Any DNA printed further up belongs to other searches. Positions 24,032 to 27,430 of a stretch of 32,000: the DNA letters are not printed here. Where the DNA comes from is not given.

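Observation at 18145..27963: Cluster-specific 13-nt motif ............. repeated 7 times at a fixed 31-32 nt from start codons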

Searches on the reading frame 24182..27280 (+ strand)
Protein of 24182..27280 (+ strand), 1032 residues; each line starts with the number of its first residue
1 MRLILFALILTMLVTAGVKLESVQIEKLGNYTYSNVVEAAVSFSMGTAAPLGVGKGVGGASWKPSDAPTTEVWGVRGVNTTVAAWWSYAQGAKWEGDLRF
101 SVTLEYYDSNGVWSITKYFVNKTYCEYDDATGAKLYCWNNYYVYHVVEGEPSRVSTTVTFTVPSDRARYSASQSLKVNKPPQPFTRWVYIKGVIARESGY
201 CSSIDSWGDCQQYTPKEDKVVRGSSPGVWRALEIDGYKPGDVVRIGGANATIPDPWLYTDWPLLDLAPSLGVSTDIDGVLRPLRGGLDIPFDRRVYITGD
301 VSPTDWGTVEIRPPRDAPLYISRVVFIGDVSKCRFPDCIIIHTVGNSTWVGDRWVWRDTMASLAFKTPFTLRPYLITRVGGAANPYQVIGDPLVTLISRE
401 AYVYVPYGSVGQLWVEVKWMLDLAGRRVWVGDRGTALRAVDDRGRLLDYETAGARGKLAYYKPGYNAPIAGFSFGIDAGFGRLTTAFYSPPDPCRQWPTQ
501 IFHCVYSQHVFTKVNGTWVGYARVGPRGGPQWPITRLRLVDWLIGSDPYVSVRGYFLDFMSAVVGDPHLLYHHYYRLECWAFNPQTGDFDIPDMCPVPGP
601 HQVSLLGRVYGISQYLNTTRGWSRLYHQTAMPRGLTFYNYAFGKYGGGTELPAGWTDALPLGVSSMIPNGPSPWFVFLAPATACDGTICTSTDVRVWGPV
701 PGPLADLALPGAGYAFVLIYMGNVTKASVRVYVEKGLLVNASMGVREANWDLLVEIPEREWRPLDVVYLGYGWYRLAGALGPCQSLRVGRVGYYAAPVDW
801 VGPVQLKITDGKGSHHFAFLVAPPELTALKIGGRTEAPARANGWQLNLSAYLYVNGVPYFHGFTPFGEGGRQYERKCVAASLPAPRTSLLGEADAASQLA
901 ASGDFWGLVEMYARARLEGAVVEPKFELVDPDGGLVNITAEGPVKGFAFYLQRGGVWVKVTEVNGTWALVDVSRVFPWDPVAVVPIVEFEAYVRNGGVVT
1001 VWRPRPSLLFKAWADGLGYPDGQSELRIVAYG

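Call 7: search_protein_families(library=pfam, proteins=[window:24182-27280:+], max_evalue=0.01)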
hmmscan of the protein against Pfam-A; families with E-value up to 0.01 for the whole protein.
window:24182-27280:+ (1032 aa): 0 families

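Call 11: find_encoding_contigs(protein=window:24182-27280:+, flank=10000, max_places=5)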
Protein window:24182-27280:+ (1032 aa): 9 contigs read that carry it; 5 places shown.
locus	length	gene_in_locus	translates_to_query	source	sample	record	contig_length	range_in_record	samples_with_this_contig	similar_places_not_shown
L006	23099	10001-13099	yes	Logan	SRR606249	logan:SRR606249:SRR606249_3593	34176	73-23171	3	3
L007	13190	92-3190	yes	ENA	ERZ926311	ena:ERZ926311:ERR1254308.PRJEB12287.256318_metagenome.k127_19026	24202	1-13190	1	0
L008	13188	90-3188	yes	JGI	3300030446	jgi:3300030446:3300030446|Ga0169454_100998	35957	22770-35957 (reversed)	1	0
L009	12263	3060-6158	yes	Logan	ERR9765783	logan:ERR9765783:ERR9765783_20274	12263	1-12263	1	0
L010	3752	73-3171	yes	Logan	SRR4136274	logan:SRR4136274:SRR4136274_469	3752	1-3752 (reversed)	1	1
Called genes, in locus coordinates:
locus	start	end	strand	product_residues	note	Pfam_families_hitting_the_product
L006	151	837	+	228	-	-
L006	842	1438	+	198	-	-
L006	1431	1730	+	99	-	-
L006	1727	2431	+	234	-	-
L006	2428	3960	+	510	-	PF00437:T2SSE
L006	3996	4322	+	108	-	-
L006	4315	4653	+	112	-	-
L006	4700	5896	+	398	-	-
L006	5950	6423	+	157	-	-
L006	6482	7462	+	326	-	PF19220:Rod_CreS (weak), PF27605:ODF2_C, PF28175:T4SS_LegC2C7 (faint)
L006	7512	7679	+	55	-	-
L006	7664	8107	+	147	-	-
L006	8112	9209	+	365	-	-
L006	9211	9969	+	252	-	-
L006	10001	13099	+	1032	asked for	-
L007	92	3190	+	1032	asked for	-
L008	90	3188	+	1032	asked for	-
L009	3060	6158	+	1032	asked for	-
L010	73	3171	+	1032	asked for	-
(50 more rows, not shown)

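Call 12: find_homologous_proteins(query=window:24182-27280:+, max_evalue=0.001)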
Query window:24182-27280:+ (1032 aa): 13 proteins with E <= 0.001 among 8000 candidates.
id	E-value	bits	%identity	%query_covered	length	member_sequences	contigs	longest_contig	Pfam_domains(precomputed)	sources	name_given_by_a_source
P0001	0.0e+0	2438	100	100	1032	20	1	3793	-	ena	-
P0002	0.0e+0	1140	52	97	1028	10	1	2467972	-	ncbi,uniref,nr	ncbi:hypothetical protein [Pyrobaculum ferrireducens]|uniref:hypothetical protein n=1 Tax=Pyrobaculu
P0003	5.6e-266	904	46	98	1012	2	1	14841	-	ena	-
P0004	1.2e-255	869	47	94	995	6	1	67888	-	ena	-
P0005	4.0e-243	828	44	100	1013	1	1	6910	-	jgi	jgi:hypothetical protein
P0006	1.7e-235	803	44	98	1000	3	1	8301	-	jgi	jgi:hypothetical protein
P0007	1.6e-229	783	43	100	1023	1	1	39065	-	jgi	jgi:hypothetical protein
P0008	1.8e-228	779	42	100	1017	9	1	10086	-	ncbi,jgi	ncbi:MAG: hypothetical protein ACO2PN_09870 [Pyrobaculum sp.]|jgi:hypothetical protein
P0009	1.3e-217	743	48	77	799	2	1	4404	-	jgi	jgi:hypothetical protein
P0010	1.3e-216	740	41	98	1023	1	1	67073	-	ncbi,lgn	ncbi:MAG: hypothetical protein ABWK05_08445 [Pyrobaculum sp.]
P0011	4.8e-206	705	41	96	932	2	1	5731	-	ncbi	ncbi:MAG: hypothetical protein ACK4M3_01105, partial [Pyrobaculum sp.]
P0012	5.6e-204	698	41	98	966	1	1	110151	-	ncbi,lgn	ncbi:MAG: hypothetical protein ACK4SY_00495 [Pyrobaculum sp.]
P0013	2.2e-168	580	38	95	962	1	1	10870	-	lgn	-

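Call 14: find_encoding_contigs(protein=P0002, flank=10000, max_places=1)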
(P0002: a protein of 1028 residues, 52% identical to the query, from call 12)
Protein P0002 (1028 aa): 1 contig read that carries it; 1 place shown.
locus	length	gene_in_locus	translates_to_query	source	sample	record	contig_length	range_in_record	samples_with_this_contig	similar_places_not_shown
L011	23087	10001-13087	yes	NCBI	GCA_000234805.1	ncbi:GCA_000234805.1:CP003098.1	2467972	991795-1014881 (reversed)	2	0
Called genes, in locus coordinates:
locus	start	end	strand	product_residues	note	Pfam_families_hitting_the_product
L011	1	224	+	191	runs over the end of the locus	PF01923:Cob_adeno_trans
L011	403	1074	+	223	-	-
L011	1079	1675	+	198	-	-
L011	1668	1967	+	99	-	-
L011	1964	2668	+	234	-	-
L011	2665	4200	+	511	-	PF00437:T2SSE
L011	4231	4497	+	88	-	-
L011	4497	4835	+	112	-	-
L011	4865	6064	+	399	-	-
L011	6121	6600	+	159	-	-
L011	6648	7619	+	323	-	PF00038:Filament (weak)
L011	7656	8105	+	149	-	-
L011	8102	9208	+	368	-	-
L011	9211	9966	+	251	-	-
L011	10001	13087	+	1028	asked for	-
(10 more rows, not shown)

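Call 15: find_encoding_contigs(protein=P0004, flank=10000, max_places=1)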
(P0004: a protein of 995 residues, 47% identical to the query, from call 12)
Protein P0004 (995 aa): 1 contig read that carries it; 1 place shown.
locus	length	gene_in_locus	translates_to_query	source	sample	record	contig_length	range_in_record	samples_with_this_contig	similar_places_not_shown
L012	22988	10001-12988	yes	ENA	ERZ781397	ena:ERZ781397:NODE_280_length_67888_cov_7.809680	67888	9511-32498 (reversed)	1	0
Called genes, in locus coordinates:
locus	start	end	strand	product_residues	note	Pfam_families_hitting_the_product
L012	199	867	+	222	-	-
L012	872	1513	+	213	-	-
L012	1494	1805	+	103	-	-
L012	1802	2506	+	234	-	PF01656:CbiA (faint)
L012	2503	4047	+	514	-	PF00437:T2SSE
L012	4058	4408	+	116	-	-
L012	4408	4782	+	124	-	-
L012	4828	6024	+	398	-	-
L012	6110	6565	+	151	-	-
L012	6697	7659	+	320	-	PF19220:Rod_CreS (weak)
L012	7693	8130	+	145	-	-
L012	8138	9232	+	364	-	-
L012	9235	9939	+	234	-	-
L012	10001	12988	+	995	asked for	-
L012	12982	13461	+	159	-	-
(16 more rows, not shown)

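Call 16: find_encoding_contigs(protein=P0007, flank=10000, max_places=1)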
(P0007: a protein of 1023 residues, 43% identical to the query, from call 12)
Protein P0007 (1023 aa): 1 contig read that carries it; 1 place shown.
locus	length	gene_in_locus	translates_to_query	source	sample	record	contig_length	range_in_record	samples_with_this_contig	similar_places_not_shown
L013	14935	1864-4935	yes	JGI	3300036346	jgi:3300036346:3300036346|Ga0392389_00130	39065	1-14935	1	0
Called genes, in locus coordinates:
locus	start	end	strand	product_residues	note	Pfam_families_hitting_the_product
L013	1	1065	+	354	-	?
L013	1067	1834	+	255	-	-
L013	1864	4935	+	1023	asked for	-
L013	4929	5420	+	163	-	-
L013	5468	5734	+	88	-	-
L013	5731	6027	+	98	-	-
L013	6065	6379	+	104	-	-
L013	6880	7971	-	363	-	PF04894:Nre_N, PF04895:Nre_C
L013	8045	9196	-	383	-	PF01053:Cys_Met_Meta_PP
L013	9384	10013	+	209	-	PF02080:TrkA_C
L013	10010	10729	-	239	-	PF00924:MS_channel_2nd (weak)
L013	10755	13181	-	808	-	PF01326:PPDK_N, PF00391:PEP-utilizers, PF02896:PEP-utilizers_C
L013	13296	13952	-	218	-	-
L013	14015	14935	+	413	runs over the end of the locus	PF02310:B12-binding (weak), PF04055:Radical_SAM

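Call 17: find_encoding_contigs(protein=P0010, flank=10000, max_places=1)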
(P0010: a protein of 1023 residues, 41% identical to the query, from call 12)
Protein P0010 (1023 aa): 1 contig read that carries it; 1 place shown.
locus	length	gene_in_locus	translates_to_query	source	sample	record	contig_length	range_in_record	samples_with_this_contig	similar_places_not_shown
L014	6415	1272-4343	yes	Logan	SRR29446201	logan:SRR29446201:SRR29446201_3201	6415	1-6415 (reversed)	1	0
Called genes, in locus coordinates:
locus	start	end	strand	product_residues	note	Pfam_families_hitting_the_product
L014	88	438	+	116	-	-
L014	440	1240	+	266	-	-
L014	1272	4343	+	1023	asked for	-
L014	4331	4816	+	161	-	-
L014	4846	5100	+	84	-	-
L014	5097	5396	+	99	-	-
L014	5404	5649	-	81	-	PF04895:Nre_C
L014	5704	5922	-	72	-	PF04894:Nre_N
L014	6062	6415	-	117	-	?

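Call 18: find_encoding_contigs(protein=P0012, flank=10000, max_places=1)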
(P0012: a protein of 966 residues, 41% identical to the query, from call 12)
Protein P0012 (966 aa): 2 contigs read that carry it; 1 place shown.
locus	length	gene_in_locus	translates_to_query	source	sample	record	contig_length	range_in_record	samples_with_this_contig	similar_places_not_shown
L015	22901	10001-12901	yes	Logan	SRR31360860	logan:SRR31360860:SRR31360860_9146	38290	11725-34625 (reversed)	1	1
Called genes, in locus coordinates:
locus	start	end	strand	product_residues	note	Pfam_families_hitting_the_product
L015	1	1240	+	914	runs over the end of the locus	PF01326:PPDK_N, PF00391:PEP-utilizers, PF02896:PEP-utilizers_C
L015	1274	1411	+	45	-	-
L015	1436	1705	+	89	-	-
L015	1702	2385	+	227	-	PF01902:Diphthami_syn_2_N, PF28410:Diphthami_syn_2_C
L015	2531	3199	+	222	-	-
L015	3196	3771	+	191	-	-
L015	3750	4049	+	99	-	-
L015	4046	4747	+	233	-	PF01656:CbiA (weak)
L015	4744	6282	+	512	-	PF00437:T2SSE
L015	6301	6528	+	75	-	-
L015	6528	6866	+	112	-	-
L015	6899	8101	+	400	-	-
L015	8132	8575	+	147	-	-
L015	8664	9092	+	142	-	-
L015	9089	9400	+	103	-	-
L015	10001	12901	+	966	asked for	-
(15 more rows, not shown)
